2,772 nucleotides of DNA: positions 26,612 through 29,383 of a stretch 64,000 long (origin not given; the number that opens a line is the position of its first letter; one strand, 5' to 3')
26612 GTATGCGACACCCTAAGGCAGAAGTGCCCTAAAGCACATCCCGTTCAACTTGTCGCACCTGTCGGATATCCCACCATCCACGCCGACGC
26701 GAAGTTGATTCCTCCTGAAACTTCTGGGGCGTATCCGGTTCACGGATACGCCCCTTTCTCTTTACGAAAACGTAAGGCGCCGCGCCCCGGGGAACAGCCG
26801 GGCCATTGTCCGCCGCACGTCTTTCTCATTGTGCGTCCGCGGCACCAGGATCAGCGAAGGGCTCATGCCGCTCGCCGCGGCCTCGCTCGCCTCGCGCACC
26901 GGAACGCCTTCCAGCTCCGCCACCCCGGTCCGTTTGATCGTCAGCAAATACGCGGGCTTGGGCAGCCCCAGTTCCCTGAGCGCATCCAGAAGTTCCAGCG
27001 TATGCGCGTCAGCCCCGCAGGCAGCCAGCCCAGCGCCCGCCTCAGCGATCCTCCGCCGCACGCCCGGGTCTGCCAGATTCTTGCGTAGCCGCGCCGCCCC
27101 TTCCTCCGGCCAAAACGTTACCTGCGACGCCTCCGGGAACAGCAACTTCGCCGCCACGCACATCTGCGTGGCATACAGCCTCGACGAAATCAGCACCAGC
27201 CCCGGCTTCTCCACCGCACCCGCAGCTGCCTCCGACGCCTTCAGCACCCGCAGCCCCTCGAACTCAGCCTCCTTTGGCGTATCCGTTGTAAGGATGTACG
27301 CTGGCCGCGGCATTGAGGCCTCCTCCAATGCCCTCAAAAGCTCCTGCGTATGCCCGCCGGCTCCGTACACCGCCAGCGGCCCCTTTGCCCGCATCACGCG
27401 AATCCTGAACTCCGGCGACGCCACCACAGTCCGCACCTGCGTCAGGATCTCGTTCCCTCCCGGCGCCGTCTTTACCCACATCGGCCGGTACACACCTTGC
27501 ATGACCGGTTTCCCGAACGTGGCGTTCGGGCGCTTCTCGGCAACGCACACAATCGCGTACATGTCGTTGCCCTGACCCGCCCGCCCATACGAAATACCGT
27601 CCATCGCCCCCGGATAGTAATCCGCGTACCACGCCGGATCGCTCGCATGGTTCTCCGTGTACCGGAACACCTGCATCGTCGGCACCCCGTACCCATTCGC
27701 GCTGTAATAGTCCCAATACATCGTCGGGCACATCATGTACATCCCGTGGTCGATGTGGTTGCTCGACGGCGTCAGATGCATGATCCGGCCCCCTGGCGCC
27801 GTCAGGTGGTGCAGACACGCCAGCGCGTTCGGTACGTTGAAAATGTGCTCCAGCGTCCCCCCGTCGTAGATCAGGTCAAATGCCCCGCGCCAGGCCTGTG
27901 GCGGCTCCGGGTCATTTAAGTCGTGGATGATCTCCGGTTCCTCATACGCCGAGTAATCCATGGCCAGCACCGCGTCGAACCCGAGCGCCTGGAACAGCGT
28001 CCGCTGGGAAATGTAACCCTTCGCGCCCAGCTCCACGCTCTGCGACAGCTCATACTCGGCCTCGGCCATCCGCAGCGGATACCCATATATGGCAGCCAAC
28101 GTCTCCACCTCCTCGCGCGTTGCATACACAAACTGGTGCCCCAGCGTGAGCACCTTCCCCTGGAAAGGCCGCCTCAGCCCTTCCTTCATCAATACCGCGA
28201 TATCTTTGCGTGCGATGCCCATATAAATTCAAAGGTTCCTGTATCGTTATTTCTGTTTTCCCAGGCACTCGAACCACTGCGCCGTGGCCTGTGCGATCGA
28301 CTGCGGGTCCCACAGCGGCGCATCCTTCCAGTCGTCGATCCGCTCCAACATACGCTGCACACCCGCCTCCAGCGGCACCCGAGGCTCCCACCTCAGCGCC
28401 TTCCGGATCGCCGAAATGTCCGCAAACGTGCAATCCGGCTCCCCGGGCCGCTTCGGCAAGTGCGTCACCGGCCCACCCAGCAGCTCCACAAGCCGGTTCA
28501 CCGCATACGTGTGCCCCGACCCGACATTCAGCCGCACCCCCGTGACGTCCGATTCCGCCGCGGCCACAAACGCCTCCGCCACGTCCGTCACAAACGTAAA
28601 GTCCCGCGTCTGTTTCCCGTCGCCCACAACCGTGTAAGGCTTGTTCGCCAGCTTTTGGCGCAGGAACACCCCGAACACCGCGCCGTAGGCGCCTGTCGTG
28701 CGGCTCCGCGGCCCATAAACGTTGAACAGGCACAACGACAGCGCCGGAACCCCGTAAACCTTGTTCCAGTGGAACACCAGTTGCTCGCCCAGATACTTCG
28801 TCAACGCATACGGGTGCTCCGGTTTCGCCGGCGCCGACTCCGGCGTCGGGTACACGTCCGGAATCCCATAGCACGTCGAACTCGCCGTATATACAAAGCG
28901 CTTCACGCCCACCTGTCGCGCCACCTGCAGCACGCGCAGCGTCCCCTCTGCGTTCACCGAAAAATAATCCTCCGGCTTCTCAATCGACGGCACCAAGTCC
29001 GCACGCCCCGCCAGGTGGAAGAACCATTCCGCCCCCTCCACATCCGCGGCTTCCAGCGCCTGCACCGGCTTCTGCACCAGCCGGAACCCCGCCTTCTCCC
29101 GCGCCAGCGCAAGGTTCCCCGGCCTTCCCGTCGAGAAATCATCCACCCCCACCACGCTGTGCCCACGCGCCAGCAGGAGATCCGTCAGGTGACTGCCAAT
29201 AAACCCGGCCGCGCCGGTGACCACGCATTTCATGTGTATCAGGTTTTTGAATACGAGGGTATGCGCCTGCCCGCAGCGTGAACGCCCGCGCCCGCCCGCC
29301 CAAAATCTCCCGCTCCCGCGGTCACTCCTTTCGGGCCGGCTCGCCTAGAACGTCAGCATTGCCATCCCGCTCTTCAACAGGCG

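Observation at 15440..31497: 16-kb methylation-heavy glycan locus combining GDP-hexose and heptose activation, with no export, polymerase or priming genes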

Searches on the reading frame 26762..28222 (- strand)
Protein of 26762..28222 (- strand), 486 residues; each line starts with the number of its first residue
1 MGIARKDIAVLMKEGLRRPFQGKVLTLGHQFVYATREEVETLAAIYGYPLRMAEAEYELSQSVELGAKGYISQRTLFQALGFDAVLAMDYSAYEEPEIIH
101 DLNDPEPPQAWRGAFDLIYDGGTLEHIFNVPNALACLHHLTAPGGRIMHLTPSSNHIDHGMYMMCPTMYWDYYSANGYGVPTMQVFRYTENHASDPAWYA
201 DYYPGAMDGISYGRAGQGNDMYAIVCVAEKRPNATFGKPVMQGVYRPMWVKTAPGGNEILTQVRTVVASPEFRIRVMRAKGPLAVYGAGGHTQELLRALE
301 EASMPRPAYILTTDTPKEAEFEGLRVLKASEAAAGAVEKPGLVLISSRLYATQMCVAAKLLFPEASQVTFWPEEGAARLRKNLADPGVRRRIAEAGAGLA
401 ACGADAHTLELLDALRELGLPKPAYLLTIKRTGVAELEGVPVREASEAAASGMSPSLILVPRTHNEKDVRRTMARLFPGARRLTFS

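Call 4: search_protein_families(library=pfam, proteins=[window:26762-28222:-], max_evalue=0.01)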
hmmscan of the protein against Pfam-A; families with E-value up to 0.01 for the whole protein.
window:26762-28222:- (486 aa): 2 families
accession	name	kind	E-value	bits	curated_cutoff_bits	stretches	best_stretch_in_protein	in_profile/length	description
PF13489.12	Methyltransf_23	-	6.5e-07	29.7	27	1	76-156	39-123/164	Methyltransferase domain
PF08242.18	Methyltransf_12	-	0.00037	21.6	30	1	102-147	58-98/98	Methyltransferase domain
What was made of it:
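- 26762..28222 (-): g10: N-terminal class I methyltransferase plus two tandem PglD_N-like domains (486 aa). Methyltransf_23 scores 30 bits (call 4).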

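Call 11: search_protein_families(library=ncbifam, proteins=[window:26762-28222:-], max_evalue=0.001)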
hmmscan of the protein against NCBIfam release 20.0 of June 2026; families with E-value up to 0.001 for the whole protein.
window:26762-28222:- (486 aa): 0 families

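Call 65: search_solved_structures(query=window:26762-28219:-, max_evalue=1)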
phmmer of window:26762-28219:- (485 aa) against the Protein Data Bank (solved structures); distinct sequences matched with E-value up to 1: 3.
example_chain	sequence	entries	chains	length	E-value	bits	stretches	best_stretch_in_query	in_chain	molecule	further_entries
8x2x_B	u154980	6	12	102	0.58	12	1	393-475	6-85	Histone H4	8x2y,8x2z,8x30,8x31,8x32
4kud_B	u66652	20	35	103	0.6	12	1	393-475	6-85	Histone H4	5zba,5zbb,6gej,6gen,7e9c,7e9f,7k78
1id3_B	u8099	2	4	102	0.61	12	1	393-475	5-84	HISTONE H4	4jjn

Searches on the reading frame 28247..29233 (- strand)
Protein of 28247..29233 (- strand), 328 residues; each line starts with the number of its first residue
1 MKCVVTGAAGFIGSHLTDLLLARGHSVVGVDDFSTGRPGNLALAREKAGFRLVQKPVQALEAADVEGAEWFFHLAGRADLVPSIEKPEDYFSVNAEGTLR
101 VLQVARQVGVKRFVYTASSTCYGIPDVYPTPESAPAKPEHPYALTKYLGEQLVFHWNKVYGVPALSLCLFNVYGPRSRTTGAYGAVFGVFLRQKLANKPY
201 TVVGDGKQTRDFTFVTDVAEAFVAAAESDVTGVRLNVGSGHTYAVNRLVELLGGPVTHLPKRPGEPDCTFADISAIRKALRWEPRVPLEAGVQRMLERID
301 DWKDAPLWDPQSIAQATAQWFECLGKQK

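Call 4: search_protein_families(library=pfam, proteins=[window:28247-29233:-], max_evalue=0.01)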
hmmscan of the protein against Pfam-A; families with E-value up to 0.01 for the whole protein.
window:28247-29233:- (328 aa): 8 families
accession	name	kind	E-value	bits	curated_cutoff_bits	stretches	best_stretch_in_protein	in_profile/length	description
PF01370.27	Epimerase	-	2.7e-52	178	20.9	1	4-238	2-240/240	NAD dependent epimerase/dehydratase family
PF16363.11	GDP_Man_Dehyd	-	2.4e-49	169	27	1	5-295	2-332/332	GDP-mannose 4,6 dehydratase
PF01073.25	3Beta_HSD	-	9.8e-18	64.6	22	1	4-227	1-230/280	3-beta hydroxysteroid dehydrogenase/isomerase family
PF07993.18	NAD_binding_4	-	5.7e-09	35.9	20.1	1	69-164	90-199/258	Male sterility protein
PF04321.23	RmlD_sub_bind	-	3.8e-08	33.2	27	1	1-231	1-202/287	RmlD substrate binding domain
PF13460.12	NAD_binding_10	-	2.7e-05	24.6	27.2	1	7-122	1-102/184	NAD(P)H-binding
PF02719.21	Polysacc_synt_2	-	0.00033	20.4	20.2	0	4-118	2-128/293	Polysaccharide biosynthesis protein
PF05368.20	NmrA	-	0.0058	16.7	27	1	3-117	5-106/298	NmrA-like family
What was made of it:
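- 28247..29233 (-): g11: extended SDR nucleotide-sugar epimerase/dehydratase, GalE/UXS-like (328 aa). Epimerase scores 178 bits (call 4).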

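Call 11: search_protein_families(library=ncbifam, proteins=[window:28247-29233:-], max_evalue=0.001)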
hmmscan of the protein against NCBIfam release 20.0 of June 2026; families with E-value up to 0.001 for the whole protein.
window:28247-29233:- (328 aa): 27 families (the best 25 are shown)
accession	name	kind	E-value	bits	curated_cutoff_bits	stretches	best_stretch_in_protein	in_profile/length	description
TIGR01179.1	galE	equivalog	4e-40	137.6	262.3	2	3-176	2-180/332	UDP-glucose 4-epimerase GalE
TIGR04180.1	EDH_00030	hypoth_equivalog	2e-39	135.4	475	1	4-252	2-252/297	NAD-dependent 4,6-dehydratase LegB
NF011728.1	PRK15181.1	equivalog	6.5e-32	110.9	760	1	3-251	18-277/348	Vi polysaccharide biosynthesis UDP-N-acetylglucosaminuronic acid C-4 epimerase TviC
TIGR01181.1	dTDP_gluc_dehyt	equivalog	7.5e-30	104.1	365.1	1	3-296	2-308/321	dTDP-glucose 4,6-dehydratase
TIGR02197.1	heptose_epim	equivalog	5.7e-26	91.4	274.6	1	4-299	2-313/316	ADP-glyceromanno-heptose 6-epimerase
NF007956.0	PRK10675.1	subfamily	2.1e-22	79.7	394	1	1-287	1-317/338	UDP-glucose 4-epimerase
NF007490.0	PRK10084.1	subfamily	1.4e-17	63.7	649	2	132-297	157-332/361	dTDP-glucose 4,6-dehydratase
TIGR03466.1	HpnA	hypoth_equivalog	1.5e-17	63.5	367.65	1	1-239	1-230/327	hopanoid-associated sugar epimerase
NF007582.0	PRK10217.1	equivalog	2e-17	63.3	698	1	2-242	3-255/355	dTDP-glucose 4,6-dehydratase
NF042422.1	oxyalk_red_OleD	equivalog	4.8e-17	62.3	580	1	1-233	1-222/329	2-alkyl-3-oxoalkanoate reductase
TIGR01472.1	gmd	equivalog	8.1e-15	54.9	415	1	3-250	3-262/342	GDP-mannose 4,6-dehydratase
NF047922.1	GDPFucSynFcl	equivalog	1.7e-14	54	500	1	87-295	74-297/308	GDP-L-fucose synthase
NF042423.1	oxyalk_red_Shew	equivalog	2.5e-14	53.1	580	1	2-228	10-223/331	2-alkyl-3-oxoalkanoate reductase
NF008360.0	PRK11150.1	equivalog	3.4e-11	42.9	452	1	4-246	3-244/310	ADP-glyceromanno-heptose 6-epimerase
NF052578.1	StrlDmthSdmBMthl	equivalog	9.4e-11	42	600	1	1-251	1-240/328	sterol demethylase protein SdmB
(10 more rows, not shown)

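Call 33: search_solved_structures(query=window:28247-29230:-, max_evalue=1e-20)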
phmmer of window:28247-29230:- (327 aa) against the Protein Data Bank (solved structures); distinct sequences matched with E-value up to 1e-20: 62 (the best 60 are shown).
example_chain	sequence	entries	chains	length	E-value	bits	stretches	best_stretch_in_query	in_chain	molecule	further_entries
7ys8_A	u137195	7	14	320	8.6e-58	199.2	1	2-296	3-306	UDP-glucose 4-epimerase | UDP-glucose 4-epimerase along with EC 5.1.3.2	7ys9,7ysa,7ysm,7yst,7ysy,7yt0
6wjb_A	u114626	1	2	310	3.2e-43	151.3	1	2-293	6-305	NAD-dependent epimerase/dehydratase family protein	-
6wj9_A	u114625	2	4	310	3e-42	148.1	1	2-293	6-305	NAD-dependent epimerase/dehydratase family protein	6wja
4zrm_A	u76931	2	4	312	3.7e-41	144.5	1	3-296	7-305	UDP-glucose 4-epimerase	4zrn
6dnt_A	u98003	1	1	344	6.2e-38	133.9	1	2-277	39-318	NAD-dependent epimerase/dehydratase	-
4m55_A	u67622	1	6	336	7e-38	133.8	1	2-295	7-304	UDP-glucuronic acid decarboxylase 1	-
4lk3_A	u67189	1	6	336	2.5e-37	131.9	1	2-295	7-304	UDP-glucuronic acid decarboxylase 1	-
4gll_A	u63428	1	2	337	2.5e-37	131.9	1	2-295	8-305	UDP-glucuronic acid decarboxylase 1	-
2b69_A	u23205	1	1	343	2.8e-37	131.8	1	2-295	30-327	UDP-glucuronate decarboxylase 1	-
6zl6_A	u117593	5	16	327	5.7e-37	130.8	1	1-299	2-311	Epimerase domain-containing protein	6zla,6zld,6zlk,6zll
6zlj_A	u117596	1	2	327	2.1e-36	128.9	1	1-299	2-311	Epimerase domain-containing protein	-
6pmh_A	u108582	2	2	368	4.6e-36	127.8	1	1-294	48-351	UDP-glucose 4-epimerase related protein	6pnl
1sb8_A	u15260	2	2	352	1.1e-35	126.6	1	3-292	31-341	wbpP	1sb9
6bwl_A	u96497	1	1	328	7.7e-35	123.8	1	1-302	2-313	Pal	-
3icp_A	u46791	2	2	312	1.5e-34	122.8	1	2-250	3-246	NAD-dependent epimerase/dehydratase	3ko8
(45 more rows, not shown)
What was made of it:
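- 28247..29233 (-): The best solved relative is a UDP-glucose 4-epimerase (7ys8) at 199 bits (call 33).
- Tried and rejected: I rejected this: 91 bits against 275, and its best matches are GalE/UXS-like (calls 11, 33).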
